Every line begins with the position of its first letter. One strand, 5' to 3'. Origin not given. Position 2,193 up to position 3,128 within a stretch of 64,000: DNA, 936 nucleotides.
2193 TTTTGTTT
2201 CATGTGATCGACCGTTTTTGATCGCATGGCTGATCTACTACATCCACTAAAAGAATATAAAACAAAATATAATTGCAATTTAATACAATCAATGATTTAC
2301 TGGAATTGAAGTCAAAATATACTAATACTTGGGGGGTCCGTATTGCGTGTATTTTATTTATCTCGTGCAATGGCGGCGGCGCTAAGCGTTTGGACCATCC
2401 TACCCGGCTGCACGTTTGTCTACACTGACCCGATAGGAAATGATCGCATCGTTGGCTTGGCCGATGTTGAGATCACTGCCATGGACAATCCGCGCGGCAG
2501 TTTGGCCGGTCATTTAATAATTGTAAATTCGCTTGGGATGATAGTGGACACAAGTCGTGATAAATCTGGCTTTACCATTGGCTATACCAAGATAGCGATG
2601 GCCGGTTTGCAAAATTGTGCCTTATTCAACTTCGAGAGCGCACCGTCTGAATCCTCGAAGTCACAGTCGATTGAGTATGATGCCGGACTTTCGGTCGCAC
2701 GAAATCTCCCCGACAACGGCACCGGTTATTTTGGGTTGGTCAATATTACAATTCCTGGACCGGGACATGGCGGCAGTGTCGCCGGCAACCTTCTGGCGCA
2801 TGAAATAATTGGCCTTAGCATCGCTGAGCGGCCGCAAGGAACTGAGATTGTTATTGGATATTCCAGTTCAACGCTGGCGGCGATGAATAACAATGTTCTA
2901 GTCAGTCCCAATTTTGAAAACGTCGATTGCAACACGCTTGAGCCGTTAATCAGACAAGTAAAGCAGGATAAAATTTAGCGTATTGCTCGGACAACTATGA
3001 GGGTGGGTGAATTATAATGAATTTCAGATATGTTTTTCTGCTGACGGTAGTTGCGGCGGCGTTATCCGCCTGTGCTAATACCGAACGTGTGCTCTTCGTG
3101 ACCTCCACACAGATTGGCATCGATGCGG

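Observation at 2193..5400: A roughly 3-kb lower-GC island in the 3' end of a glutamine amidotransferase gene, flanked by a duplicated gene end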

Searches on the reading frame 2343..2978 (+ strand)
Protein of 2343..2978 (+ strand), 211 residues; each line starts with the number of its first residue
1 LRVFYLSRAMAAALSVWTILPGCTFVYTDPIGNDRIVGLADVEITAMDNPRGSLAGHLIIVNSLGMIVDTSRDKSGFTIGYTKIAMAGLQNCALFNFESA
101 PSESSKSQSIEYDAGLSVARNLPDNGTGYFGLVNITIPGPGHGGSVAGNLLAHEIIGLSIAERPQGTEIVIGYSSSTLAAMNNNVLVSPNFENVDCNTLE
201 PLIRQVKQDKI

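Call 6: search_protein_families(library=pfam, proteins=[window:2343-2978:+], max_evalue=0.01)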
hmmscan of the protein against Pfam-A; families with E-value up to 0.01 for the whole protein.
window:2343-2978:+ (211 aa): 0 families

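Call 7: search_protein_families(library=phrogs, proteins=[window:2343-2978:+], max_evalue=0.01)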
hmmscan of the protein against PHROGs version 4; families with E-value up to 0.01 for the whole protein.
window:2343-2978:+ (211 aa): 0 families

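Call 32: search_protein_families(library=ncbifam, proteins=[window:2343-2978:+], max_evalue=0.001)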
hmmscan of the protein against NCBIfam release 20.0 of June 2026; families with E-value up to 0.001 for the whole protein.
window:2343-2978:+ (211 aa): 0 families

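Call 33: find_homologous_proteins(query=window:2343-2975:+)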
Query window:2343-2975:+ (211 aa): 2 proteins with E <= 0.001 among 548 candidates.
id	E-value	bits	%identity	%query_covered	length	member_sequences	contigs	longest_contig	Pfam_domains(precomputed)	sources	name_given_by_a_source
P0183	7.2e-128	442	100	96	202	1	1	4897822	-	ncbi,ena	-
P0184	6.3e-110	384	84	100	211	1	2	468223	-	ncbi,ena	-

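Call 46: search_protein_families(library=padloc, proteins=[window:2343-2978:+], max_evalue=0.01)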
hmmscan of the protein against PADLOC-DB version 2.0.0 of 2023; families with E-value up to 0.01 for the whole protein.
window:2343-2978:+ (211 aa): 0 families
